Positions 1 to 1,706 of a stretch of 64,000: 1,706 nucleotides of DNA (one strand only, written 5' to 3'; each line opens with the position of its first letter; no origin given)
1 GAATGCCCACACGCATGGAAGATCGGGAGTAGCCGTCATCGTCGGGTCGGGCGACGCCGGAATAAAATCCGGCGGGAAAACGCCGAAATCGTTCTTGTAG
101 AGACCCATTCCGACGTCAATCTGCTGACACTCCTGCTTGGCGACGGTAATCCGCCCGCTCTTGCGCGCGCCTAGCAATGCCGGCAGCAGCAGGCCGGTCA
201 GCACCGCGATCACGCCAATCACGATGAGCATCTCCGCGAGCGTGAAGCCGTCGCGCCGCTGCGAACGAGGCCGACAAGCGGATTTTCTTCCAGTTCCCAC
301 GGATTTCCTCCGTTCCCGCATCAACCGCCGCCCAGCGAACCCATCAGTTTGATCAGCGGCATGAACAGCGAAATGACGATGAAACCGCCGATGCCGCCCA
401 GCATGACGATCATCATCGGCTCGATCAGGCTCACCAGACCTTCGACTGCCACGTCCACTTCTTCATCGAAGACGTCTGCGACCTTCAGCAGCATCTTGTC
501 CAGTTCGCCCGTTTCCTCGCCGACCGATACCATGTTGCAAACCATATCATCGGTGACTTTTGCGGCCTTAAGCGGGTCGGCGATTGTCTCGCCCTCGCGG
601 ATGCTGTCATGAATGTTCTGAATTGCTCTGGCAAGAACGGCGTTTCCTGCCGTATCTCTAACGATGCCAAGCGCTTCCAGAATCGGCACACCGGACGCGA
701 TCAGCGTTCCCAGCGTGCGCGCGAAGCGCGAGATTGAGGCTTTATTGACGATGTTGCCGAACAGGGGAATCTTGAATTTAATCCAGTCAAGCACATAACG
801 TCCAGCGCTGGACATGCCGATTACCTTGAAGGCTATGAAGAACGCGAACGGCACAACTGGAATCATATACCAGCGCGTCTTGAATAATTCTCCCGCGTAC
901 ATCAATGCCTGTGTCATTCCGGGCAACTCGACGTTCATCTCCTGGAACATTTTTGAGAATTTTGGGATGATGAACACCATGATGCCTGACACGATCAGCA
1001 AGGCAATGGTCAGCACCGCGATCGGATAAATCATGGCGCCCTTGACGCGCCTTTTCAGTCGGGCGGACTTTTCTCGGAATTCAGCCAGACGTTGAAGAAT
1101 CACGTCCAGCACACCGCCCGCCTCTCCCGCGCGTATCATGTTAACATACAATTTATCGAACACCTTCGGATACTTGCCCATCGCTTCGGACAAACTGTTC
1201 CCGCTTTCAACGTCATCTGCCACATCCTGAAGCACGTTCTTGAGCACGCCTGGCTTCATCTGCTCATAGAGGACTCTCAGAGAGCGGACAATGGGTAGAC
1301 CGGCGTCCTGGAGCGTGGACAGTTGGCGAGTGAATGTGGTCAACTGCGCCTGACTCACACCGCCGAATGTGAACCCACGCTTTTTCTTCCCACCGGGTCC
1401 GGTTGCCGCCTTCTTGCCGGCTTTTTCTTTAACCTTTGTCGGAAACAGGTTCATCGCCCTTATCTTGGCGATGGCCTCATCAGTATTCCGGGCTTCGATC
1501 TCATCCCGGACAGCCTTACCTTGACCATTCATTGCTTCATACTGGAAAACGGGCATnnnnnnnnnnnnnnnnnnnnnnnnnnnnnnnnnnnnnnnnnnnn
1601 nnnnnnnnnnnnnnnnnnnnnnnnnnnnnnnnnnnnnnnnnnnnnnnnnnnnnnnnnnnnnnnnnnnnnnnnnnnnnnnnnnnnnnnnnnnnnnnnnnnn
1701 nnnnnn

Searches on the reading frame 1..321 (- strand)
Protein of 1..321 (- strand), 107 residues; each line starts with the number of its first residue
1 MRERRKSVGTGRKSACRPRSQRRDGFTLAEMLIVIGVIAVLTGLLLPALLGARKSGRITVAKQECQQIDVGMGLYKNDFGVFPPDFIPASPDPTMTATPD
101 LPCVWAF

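Call 65: search_protein_families(library=pfam, proteins=[window:1-321:-], max_evalue=0.001)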
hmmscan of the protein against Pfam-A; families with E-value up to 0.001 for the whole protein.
window:1-321:- (107 aa): 1 family
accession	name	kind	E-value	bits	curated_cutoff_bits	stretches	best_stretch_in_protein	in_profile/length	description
PF07963.17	N_methyl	-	6.7e-06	25.9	21.2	1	22-45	3-26/27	Prokaryotic N-terminal methylation motif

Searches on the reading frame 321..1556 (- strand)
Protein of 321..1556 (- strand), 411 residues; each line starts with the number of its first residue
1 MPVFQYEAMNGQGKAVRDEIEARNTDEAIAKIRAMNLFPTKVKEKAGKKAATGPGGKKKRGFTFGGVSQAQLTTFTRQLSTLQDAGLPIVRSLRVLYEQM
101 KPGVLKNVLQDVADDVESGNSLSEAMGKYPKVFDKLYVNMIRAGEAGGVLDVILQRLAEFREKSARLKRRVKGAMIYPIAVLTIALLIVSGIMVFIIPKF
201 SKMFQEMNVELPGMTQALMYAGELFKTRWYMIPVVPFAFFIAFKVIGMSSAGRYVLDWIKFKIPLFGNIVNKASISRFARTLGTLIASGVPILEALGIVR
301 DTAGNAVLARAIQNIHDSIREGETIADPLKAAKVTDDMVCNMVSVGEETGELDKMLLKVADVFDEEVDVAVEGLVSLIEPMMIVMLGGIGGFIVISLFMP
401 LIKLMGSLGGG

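Call 11: find_encoding_contigs(protein=window:321-1556:-, flank=6000, max_places=10)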
Protein window:321-1556:- (411 aa): 9 contigs read that carry it; 5 places shown.
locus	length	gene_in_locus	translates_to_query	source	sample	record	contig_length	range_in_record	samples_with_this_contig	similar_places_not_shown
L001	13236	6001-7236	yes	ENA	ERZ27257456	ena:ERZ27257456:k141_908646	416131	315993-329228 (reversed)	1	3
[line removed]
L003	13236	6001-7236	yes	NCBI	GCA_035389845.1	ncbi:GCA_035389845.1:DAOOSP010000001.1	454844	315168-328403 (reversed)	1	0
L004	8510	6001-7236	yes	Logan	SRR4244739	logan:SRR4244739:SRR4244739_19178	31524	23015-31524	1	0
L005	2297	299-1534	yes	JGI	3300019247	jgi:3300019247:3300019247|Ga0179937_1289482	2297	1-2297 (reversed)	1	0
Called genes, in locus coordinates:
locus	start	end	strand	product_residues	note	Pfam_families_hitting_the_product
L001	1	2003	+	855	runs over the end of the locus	PF13240:Zn_Ribbon_1 (faint), PF13248:Zn_ribbon_3 (weak), PF00069:Pkinase, PF07714:PK_Tyr_Ser-Thr, PF01636:APH (faint), PF14559:TPR_19 (faint), PF12773:DZR, PF03781:FGE-sulfatase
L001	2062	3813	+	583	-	PF05157:MshEN, PF00437:T2SSE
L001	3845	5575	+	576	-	PF05157:MshEN, PF00437:T2SSE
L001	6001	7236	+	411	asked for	PF28597:T2SSF_N, PF00482:T2SSF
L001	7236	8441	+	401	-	-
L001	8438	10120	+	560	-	PF07963:N_methyl (weak)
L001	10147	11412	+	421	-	-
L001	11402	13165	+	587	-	-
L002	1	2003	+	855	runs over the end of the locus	PF13240:Zn_Ribbon_1 (faint), PF13248:Zn_ribbon_3 (weak), PF00069:Pkinase, PF07714:PK_Tyr_Ser-Thr, PF01636:APH (faint), PF14559:TPR_19 (faint), PF12773:DZR, PF03781:FGE-sulfatase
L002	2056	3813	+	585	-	PF05157:MshEN, PF00437:T2SSE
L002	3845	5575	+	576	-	PF05157:MshEN, PF00437:T2SSE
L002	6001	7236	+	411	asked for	PF28597:T2SSF_N, PF00482:T2SSF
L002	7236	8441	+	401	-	-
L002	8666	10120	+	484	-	PF07963:N_methyl (weak)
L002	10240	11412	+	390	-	-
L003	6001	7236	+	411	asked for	PF28597:T2SSF_N, PF00482:T2SSF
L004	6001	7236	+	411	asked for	PF28597:T2SSF_N, PF00482:T2SSF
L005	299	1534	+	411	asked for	PF28597:T2SSF_N, PF00482:T2SSF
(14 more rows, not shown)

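Call 12: find_homologous_proteins(query=window:321-1556:-, max_evalue=1e-30)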
Query window:321-1556:- (411 aa): 8000 proteins with E <= 1e-30 among 8000 candidates; the best 120 are listed.
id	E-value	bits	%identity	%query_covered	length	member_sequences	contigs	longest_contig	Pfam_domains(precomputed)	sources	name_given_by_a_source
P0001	4.3e-261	883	100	100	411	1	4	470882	PF00482.29,PF28597.1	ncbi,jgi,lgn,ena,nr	ncbi:MAG TPA: type II secretion system F family protein [Candidatus Brocadiia bacterium]|nr:type II 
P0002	9.5e-241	816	91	100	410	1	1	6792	PF00482.29,PF28597.1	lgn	-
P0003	5.0e-200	682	76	100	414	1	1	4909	PF00482.29,PF28597.1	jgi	-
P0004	2.3e-180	618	69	100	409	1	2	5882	PF00482.29,PF28597.1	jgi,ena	-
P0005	3.5e-178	610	67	100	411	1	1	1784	PF00482.29,PF28597.1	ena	-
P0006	8.3e-178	609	67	100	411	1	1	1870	PF00482.29,PF28597.1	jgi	-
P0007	1.0e-176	606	66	100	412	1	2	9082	PF00482.29,PF28597.1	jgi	-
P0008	1.7e-176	605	66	100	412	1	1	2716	PF00482.29,PF28597.1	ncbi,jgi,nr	ncbi:MAG: type II secretion system F family protein [Planctomycetes bacterium]|nr:type II secretion 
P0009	2.4e-176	604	67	100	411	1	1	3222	PF00482.29,PF28597.1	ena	-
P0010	1.7e-175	601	67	100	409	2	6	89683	PF00482.29,PF28597.1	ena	-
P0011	2.0e-172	591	65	100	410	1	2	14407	PF00482.29,PF28597.1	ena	-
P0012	2.7e-171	588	65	100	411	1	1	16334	PF00482.29,PF28597.1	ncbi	-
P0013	3.5e-170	584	65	100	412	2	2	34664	PF00482.29,PF28597.1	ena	-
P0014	5.1e-170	584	65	100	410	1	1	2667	PF00482.29,PF28597.1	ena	-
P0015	2.2e-169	581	65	100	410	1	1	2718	PF00482.29,PF28597.1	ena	-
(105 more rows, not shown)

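Call 14: find_related_loci(query=A1, collection=genome_contigs, flank=3500)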
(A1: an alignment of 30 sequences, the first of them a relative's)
Query A1 (411 aa) in genome_contigs; peptide patterns used: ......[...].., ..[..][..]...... (x = any residue, [..] = any of these).
600 stretches matched a pattern (row limit reached: there are more); 598 encode a relative of the query (tblastn E <= 1e-3); the best 80 are kept; 80 distinct loci.
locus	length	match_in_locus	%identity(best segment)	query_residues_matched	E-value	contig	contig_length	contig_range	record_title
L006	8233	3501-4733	63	1-409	2e-176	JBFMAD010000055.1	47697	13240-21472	MAG: Planctomycetota bacterium isolate MAG129 MAG129_55, whole genome shotgun sequence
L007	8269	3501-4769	56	1-410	3e-157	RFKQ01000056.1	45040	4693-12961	MAG: Planctomycetota bacterium isolate J132 k99_591426, whole genome shotgun sequence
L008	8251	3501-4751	57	1-411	5e-156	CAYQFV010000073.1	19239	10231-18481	MAG TPA_asm: uncultured Phycisphaeraceae bacterium isolate binchicken_co253_191 genome assembly, contig: NODE_1588_lengt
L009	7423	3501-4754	58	1-409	5e-155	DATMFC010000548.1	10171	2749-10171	MAG TPA_asm: Planctomicrobium sp. isolate SMAG_U13452 k141_103430, whole genome shotgun sequence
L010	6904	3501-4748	57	1-411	6e-154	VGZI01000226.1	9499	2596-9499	MAG: Planctomycetota bacterium isolate K_Offshore_80m_m2_128 K_Offshore_80m_m2_128_Ga0194132_10014172, whole genome shot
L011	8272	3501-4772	57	1-409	2e-153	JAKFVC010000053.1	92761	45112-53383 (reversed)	MAG: Planctomycetaceae bacterium isolate D1_Bin_8 D1_0000211, whole genome shotgun sequence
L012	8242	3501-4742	57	1-410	2e-152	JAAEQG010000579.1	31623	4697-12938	MAG: bacterium isolate Gpa_12 GpaG_CONTIG1831615, whole genome shotgun sequence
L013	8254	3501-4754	58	1-409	3e-152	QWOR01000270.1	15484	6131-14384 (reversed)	MAG: Planctomycetota bacterium isolate RH-20APR16-plancto4 RH-20APR16-C7205, whole genome shotgun sequence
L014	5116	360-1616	56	1-410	4e-152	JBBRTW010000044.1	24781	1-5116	MAG: Tepidisphaerales bacterium isolate La2_metabat2.312 La2_metabat2.312_K_2016962L24781_cov_12.0000, whole genome shot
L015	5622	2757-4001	55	1-409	3e-152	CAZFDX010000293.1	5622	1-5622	MAG TPA_asm: uncultured Alcaligenaceae bacterium isolate binchicken_co23_91 genome assembly, contig: k141_834493, whole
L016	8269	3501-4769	55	1-408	5e-151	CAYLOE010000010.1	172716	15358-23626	MAG TPA_asm: uncultured Planctomycetaceae bacterium isolate binchicken_co350_203 genome assembly, contig: NODE_83_length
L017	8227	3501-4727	55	1-408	8e-151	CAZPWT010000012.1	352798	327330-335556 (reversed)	MAG TPA_asm: uncultured Planctomycetia bacterium isolate binchicken_co200_325 genome assembly, contig: k141_1715731, who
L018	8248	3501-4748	57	1-410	5e-151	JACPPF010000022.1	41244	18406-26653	MAG: Planctomycetota bacterium isolate NC_groundwater_620_Pr5_B-0.1um_61_30 alan_book_18_scaffold_53251, whole genome sh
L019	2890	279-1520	57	1-411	4e-158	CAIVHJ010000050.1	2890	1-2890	MAG: uncultured Phycisphaerales bacterium isolate AlinenSediments_bin-0346 genome assembly, contig: bin-0346:050/467, wh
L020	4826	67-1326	56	1-409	3e-150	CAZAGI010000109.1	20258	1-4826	MAG TPA_asm: uncultured Planctomycetaceae bacterium isolate SRP287051_co1_163 genome assembly, contig: NODE_3773_length_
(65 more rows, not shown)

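Call 15: find_related_loci(query=A1, collection=metagenome_contigs, flank=3500)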
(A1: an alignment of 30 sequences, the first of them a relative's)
Query A1 (411 aa) in metagenome_contigs; peptide patterns used: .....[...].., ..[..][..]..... (x = any residue, [..] = any of these).
600 stretches matched a pattern (row limit reached: there are more); 587 encode a relative of the query (tblastn E <= 1e-3); the best 80 are kept; 80 distinct loci.
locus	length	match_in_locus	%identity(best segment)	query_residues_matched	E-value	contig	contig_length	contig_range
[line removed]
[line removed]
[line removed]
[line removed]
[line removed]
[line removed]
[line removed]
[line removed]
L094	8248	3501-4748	56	1-410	2e-150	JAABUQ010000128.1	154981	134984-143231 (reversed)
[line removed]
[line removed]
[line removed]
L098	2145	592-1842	54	1-408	2e-158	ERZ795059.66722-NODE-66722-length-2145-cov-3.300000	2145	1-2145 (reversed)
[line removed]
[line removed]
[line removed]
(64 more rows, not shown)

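Call 16: find_encoding_contigs(protein=P0002, flank=4000, max_places=3)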
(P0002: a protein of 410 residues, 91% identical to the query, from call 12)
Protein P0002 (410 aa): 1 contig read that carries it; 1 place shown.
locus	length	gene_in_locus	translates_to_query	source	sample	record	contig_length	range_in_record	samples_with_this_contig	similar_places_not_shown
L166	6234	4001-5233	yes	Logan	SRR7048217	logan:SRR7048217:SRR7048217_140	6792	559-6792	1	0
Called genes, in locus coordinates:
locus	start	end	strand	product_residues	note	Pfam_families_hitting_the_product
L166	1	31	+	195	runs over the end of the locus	?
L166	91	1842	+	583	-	PF05157:MshEN, PF00437:T2SSE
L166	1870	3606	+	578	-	PF05157:MshEN, PF00437:T2SSE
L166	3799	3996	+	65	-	-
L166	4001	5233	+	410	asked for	PF28597:T2SSF_N, PF00482:T2SSF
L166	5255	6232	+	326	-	?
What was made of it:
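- A gene caller called it in L166, from the second ATG (call 16).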

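Call 17: find_encoding_contigs(protein=P0003, flank=4000, max_places=3)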
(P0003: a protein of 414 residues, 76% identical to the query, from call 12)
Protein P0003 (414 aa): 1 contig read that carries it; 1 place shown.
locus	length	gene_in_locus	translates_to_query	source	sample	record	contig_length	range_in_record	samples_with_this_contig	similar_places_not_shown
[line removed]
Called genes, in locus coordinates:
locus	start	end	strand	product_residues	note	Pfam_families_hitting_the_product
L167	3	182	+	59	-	?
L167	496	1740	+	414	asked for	PF28597:T2SSF_N, PF00482:T2SSF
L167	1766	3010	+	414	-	PF28597:T2SSF_N, PF00482:T2SSF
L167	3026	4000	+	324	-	PF07963:N_methyl (weak)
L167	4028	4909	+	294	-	?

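Call 18: find_encoding_contigs(protein=P0004, flank=4000, max_places=3)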
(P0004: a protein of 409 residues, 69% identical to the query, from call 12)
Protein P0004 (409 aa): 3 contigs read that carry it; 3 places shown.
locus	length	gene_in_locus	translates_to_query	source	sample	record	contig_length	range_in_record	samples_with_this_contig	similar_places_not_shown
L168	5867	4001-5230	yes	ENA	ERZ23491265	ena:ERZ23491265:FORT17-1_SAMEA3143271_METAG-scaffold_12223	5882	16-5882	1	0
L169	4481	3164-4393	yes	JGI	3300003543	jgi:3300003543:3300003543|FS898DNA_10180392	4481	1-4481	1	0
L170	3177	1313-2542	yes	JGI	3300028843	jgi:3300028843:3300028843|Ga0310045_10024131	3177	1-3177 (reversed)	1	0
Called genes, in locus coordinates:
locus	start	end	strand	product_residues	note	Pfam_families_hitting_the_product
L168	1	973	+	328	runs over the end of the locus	?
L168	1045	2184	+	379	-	PF00437:T2SSE, PF06414:Zeta_toxin (faint), PF13401:AAA_22 (faint)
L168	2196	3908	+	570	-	PF05157:MshEN, PF00437:T2SSE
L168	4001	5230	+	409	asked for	PF28597:T2SSF_N, PF00482:T2SSF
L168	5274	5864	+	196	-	PF07963:N_methyl, PF08334:T2SSG (faint)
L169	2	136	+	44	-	?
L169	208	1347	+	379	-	PF00437:T2SSE, PF06414:Zeta_toxin (faint), PF13401:AAA_22 (faint)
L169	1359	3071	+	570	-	PF05157:MshEN, PF00437:T2SSE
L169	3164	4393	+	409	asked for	PF28597:T2SSF_N, PF00482:T2SSF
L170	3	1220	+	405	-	?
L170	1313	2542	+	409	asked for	PF28597:T2SSF_N, PF00482:T2SSF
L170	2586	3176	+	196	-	PF07963:N_methyl, PF08334:T2SSG (faint)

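Call 19: find_encoding_contigs(protein=P0010, flank=4000, max_places=3)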
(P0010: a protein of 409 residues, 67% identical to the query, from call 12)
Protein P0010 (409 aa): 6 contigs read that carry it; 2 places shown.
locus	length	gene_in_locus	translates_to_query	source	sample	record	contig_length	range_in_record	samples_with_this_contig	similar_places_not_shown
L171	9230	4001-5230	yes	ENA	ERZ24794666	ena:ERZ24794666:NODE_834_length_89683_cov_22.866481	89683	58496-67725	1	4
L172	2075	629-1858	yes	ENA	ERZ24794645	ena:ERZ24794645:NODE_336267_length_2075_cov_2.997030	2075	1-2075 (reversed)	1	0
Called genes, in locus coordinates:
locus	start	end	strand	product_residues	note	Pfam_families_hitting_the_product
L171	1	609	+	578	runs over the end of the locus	PF05157:MshEN, PF00437:T2SSE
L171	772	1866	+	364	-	PF00437:T2SSE, PF25199:nSTAND_NTPase5 (weak), PF13191:AAA_16 (weak), PF13401:AAA_22 (faint)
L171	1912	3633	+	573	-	PF05157:MshEN, PF00437:T2SSE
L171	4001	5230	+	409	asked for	PF28597:T2SSF_N, PF00482:T2SSF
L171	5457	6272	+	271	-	PF07963:N_methyl (faint)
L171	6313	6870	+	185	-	-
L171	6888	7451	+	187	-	-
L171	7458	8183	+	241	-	PF07963:N_methyl (weak)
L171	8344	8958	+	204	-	PF11612:T2SSJ (weak)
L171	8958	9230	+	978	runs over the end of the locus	PF12836:HHH_3 (faint)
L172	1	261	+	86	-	?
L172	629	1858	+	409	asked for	PF28597:T2SSF_N, PF00482:T2SSF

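Call 57: find_encoding_contigs(protein=P0007, flank=2500, max_places=2)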
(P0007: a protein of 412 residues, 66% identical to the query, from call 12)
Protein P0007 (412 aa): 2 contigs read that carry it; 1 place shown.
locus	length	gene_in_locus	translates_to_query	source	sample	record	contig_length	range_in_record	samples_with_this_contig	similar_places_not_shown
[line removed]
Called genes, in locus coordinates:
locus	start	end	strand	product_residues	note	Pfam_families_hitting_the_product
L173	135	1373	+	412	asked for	PF28597:T2SSF_N, PF00482:T2SSF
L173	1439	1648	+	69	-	PF18506:RelB-like (faint), PF25734:RelB_like_antitoxin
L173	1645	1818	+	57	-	-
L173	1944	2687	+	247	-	PF07963:N_methyl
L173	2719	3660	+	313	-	PF07963:N_methyl (weak), PF08334:T2SSG (faint)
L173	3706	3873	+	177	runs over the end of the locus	PF07963:N_methyl (weak)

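Call 58: find_encoding_contigs(protein=P0011, flank=2500, max_places=2)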
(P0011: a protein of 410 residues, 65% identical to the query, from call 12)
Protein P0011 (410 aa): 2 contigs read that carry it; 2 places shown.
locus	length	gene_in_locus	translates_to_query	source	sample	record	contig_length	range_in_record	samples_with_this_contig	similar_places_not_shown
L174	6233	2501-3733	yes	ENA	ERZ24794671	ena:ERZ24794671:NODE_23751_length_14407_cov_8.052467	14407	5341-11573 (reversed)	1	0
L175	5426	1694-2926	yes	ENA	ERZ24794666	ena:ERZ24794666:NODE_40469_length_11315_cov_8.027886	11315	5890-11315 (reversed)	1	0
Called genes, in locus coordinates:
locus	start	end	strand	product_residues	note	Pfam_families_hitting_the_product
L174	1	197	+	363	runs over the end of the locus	PF00437:T2SSE, PF13401:AAA_22 (faint)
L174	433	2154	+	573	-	PF05157:MshEN, PF00437:T2SSE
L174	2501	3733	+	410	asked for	PF28597:T2SSF_N, PF00482:T2SSF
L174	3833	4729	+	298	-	PF07963:N_methyl (weak), PF07596:SBP_bac_10 (faint)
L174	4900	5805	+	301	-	PF07963:N_methyl, PF07596:SBP_bac_10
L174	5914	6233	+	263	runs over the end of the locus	PF08334:T2SSG (faint)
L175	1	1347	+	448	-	?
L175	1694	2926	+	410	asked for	PF28597:T2SSF_N, PF00482:T2SSF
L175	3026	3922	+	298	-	PF07963:N_methyl (weak), PF07596:SBP_bac_10 (faint)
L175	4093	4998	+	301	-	PF07963:N_methyl, PF07596:SBP_bac_10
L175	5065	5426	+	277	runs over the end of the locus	PF07963:N_methyl, PF08334:T2SSG (faint)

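Call 59: find_encoding_contigs(protein=P0013, flank=2500, max_places=2)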
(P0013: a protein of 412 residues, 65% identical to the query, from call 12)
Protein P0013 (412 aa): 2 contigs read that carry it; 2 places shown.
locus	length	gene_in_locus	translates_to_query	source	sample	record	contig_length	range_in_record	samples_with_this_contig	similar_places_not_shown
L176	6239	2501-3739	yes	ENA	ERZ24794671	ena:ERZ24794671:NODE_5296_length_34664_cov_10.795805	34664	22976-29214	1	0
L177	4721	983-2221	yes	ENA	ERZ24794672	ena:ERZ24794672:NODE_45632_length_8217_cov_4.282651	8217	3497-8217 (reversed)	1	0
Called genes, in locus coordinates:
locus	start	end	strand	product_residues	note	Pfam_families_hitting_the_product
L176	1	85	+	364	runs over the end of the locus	PF00437:T2SSE, PF13191:AAA_16 (faint)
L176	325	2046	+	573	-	PF05157:MshEN, PF00437:T2SSE, PF13401:AAA_22 (faint)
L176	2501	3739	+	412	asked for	PF28597:T2SSF_N, PF00482:T2SSF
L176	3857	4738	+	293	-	PF07963:N_methyl (weak)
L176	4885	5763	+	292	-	PF07963:N_methyl (weak), PF07596:SBP_bac_10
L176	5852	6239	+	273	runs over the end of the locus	PF07963:N_methyl (weak)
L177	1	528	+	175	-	?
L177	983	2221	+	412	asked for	PF28597:T2SSF_N, PF00482:T2SSF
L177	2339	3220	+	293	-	PF07963:N_methyl (weak)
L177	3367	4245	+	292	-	PF07596:SBP_bac_10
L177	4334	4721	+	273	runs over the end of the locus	PF07963:N_methyl (weak)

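Call 60: find_encoding_contigs(protein=P0009, flank=2500, max_places=2)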
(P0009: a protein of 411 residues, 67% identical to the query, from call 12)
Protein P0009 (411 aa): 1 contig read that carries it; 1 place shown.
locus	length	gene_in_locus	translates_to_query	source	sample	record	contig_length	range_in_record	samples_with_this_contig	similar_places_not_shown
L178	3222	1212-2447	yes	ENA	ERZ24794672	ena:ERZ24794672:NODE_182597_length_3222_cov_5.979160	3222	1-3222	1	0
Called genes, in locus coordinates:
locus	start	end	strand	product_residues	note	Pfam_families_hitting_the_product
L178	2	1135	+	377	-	?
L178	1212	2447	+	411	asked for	PF28597:T2SSF_N, PF00482:T2SSF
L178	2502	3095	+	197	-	PF07963:N_methyl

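Call 65: search_protein_families(library=pfam, proteins=[window:321-1556:-], max_evalue=0.001)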
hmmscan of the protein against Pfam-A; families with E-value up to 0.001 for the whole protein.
window:321-1556:- (411 aa): 1 family
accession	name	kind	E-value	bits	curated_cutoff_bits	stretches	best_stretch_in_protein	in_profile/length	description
PF00482.28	T2SSF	-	7.7e-69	229.9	25.2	2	75-198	1-125/125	Type II secretion system (T2SS), protein F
